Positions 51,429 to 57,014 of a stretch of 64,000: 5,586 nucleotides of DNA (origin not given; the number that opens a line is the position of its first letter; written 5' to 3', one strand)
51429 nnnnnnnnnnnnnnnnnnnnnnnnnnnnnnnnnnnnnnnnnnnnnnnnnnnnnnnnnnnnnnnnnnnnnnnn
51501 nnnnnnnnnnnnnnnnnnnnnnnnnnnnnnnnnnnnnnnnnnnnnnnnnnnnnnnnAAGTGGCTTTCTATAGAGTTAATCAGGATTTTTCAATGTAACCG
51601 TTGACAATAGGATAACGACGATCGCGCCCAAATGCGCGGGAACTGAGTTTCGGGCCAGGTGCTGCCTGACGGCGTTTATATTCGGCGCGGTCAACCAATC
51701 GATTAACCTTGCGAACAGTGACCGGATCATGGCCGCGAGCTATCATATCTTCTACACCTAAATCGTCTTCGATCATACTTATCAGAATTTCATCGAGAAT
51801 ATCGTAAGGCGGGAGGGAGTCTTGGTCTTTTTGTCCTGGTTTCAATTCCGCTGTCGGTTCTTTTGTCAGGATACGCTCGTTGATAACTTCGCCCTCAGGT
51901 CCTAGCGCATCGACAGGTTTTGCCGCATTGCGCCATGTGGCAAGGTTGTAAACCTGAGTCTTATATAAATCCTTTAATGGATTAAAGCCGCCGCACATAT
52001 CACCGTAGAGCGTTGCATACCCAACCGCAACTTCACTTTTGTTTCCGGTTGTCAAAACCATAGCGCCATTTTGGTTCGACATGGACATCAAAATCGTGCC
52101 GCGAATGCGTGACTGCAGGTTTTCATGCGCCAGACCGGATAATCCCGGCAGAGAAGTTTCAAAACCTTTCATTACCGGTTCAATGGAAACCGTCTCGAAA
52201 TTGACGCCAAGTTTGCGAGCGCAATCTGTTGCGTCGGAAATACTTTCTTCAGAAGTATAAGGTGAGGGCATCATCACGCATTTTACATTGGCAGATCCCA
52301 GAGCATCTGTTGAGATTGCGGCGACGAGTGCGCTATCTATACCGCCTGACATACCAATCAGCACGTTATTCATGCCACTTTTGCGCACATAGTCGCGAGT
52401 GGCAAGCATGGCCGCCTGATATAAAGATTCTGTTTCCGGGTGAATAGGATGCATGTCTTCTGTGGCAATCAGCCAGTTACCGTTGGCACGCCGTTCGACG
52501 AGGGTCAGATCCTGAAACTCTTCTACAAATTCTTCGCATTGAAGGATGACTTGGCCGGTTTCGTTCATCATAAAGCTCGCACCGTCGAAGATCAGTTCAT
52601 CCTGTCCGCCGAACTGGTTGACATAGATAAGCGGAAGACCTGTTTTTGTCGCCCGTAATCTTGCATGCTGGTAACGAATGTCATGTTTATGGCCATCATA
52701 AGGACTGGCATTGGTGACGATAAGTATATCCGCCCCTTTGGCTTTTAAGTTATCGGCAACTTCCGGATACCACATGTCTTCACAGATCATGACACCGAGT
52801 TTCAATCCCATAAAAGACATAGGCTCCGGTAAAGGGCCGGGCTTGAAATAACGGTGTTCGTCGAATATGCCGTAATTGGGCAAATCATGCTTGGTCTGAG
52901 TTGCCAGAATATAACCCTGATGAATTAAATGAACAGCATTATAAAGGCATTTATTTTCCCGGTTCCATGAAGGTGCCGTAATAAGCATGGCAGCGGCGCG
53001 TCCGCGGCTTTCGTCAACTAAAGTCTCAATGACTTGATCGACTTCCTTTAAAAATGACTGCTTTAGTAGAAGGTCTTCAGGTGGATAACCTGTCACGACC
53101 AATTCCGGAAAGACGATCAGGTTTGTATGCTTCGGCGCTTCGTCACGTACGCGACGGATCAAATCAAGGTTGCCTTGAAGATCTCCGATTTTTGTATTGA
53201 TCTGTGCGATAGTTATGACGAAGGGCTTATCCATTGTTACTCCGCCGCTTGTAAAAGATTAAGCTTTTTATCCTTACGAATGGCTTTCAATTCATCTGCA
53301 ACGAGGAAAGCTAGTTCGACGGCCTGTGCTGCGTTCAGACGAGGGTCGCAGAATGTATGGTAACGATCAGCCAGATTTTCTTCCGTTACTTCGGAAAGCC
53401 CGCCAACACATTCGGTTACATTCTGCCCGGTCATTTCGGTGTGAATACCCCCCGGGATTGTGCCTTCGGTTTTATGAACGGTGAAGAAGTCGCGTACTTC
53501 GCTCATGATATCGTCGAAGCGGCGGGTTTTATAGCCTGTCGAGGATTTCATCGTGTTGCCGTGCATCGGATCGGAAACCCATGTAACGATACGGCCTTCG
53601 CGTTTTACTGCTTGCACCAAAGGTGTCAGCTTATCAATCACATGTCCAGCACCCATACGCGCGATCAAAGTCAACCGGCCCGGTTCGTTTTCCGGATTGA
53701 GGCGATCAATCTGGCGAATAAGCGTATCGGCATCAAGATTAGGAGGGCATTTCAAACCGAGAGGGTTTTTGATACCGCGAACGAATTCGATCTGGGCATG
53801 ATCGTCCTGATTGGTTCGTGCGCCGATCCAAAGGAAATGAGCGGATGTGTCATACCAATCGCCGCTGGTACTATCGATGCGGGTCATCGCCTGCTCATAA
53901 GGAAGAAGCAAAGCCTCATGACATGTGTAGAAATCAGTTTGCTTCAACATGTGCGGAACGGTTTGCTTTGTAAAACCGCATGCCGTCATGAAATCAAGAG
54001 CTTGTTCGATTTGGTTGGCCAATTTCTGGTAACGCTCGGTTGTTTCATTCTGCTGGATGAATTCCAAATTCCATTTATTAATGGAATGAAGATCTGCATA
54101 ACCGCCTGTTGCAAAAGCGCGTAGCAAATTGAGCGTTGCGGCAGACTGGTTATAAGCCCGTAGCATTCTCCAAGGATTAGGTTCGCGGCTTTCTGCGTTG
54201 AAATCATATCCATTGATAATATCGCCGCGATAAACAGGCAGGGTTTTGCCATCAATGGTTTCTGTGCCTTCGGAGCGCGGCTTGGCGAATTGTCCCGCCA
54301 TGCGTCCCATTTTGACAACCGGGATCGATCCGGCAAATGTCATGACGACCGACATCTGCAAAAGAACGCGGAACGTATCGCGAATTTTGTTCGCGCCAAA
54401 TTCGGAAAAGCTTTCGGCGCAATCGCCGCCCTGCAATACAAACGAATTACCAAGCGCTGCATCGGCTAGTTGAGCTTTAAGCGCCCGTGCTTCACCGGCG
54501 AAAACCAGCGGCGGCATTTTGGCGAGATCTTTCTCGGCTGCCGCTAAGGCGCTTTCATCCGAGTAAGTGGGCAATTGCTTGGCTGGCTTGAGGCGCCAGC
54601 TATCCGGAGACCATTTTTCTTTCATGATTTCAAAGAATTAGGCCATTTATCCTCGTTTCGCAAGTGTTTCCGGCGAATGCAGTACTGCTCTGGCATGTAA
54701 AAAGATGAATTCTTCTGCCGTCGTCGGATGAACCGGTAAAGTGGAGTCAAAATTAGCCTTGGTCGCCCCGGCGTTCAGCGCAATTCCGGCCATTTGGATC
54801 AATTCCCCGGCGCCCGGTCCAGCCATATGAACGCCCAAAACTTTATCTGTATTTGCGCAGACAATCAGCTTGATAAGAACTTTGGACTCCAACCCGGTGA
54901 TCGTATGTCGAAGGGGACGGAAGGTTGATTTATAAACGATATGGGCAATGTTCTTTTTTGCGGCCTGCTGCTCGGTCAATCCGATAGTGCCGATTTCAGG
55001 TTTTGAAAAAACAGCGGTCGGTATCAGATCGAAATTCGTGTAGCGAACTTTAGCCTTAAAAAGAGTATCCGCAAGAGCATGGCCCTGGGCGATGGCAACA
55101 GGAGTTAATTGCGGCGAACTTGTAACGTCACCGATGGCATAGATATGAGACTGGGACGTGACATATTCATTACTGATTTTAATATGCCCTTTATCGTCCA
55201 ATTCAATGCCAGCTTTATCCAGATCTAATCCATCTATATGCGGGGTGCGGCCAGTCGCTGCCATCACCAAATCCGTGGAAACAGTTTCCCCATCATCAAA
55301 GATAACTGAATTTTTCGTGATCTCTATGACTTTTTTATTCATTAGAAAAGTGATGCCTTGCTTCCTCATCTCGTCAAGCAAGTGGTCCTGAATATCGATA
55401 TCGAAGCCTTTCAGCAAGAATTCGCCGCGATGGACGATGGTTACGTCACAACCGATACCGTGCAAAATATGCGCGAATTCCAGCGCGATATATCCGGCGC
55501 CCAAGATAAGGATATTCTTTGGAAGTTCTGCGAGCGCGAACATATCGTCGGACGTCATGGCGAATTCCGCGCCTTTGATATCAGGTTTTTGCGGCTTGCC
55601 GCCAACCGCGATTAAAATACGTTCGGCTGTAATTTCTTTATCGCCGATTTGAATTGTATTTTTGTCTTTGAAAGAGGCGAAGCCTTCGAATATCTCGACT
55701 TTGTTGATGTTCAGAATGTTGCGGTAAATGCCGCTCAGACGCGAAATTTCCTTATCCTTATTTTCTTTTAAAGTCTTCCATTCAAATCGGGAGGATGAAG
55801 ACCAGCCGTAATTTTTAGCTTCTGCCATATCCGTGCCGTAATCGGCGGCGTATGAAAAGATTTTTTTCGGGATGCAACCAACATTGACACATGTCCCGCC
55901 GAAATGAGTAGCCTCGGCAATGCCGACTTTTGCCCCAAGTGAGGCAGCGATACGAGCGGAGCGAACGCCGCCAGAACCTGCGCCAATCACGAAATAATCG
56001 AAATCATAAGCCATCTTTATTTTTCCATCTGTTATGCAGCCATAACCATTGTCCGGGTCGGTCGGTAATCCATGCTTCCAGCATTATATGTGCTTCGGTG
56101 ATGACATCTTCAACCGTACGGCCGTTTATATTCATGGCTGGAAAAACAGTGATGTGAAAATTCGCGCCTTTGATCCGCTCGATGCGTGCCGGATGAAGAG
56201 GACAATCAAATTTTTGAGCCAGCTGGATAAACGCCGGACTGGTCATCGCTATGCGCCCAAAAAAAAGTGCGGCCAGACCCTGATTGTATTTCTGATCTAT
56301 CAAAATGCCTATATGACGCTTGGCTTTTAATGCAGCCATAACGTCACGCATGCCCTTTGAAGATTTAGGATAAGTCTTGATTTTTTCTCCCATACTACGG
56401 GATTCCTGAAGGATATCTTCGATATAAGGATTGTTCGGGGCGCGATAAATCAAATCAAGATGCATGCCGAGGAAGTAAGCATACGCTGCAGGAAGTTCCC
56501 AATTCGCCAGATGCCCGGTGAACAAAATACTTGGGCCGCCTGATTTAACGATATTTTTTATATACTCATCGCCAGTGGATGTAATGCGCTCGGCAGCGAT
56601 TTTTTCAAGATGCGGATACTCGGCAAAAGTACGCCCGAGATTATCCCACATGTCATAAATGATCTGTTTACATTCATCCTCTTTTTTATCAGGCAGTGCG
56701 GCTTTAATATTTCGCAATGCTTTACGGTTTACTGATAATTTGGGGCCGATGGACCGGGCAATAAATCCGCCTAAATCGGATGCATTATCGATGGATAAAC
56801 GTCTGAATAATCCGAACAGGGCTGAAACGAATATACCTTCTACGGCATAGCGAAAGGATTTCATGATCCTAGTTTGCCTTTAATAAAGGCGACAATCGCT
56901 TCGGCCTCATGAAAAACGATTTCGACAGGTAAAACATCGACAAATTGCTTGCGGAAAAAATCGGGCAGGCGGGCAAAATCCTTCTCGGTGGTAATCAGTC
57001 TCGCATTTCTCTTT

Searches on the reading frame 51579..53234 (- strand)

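Call 11: search_protein_families(library=pfam, proteins=[window:51579-53234:-], max_evalue=0.001)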
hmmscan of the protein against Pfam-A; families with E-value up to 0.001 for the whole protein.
window:51579-53234:- (551 aa): 3 families
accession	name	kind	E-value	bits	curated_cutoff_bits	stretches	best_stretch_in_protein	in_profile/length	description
PF02540.23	NAD_synthase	-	6.9e-71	238.6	21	1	273-524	3-242/242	NAD synthase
PF00795.27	CN_hydrolase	-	4.2e-30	105.4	23.2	1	7-239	2-240/256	Carbon-nitrogen hydrolase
PF03054.22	tRNA_Me_trans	-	0.00049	20.3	20.6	0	290-351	2-72/202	tRNA methyl transferase HUP domain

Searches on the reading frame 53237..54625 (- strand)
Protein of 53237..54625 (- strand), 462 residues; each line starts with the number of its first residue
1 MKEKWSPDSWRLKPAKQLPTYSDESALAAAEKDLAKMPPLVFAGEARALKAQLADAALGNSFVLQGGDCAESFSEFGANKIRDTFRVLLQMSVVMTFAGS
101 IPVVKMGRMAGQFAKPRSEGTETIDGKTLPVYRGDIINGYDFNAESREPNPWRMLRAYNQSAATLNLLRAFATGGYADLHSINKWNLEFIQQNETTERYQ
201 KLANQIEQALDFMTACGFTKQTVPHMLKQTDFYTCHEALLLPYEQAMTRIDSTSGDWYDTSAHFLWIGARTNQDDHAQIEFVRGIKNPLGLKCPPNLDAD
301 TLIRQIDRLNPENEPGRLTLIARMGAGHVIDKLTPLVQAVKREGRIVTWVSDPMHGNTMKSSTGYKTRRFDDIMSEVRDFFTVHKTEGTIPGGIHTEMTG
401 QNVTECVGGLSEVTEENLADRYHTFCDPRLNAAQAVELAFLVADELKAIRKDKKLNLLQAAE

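Call 11: search_protein_families(library=pfam, proteins=[window:53237-54625:-], max_evalue=0.001)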
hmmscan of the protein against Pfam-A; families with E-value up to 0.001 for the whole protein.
window:53237-54625:- (462 aa): 1 family
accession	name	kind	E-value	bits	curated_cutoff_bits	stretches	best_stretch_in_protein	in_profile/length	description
PF01474.22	DAHP_synth_2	-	1.4e-205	683.3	27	1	5-443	1-438/438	Class-II DAHP synthetase family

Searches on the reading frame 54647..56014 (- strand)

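Call 11: search_protein_families(library=pfam, proteins=[window:54647-56014:-], max_evalue=0.001)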
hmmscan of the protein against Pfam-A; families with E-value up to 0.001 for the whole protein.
window:54647-56014:- (455 aa): 6 families
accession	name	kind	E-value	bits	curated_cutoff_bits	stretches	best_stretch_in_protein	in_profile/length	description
PF07992.20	Pyr_redox_2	-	4.9e-66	223.5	26.1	1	5-311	1-291/291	Pyridine nucleotide-disulphide oxidoreductase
PF02852.28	Pyr_redox_dim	-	5.6e-32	110.7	25.3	1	331-436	1-106/110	Pyridine nucleotide-disulphide oxidoreductase, dimerisation domain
PF00070.33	Pyr_redox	-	1.5e-23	83.5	22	1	167-236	1-70/82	Pyridine nucleotide-disulphide oxidoreductase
PF13738.12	Pyr_redox_3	-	1.6e-16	60.8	30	1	9-295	2-305/305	Pyridine nucleotide-disulphide oxidoreductase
PF01262.27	AlaDh_PNT_C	-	2.5e-05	24.3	23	0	7-34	31-58/214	Alanine dehydrogenase/PNT, C-terminal domain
PF01266.30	DAO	-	0.00032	20.8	27.9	0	6-87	1-79/353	FAD dependent oxidoreductase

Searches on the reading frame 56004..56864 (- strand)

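Call 44: search_protein_families(library=pfam, proteins=[window:56004-56864:-], max_evalue=0.001)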
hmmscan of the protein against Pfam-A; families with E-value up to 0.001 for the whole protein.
window:56004-56864:- (286 aa): 1 family
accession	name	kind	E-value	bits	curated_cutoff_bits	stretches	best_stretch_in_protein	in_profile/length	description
PF03279.18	Lip_A_acyltrans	-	3.5e-41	141.8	22.3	1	10-281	14-294/295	Bacterial lipid A biosynthesis acyltransferase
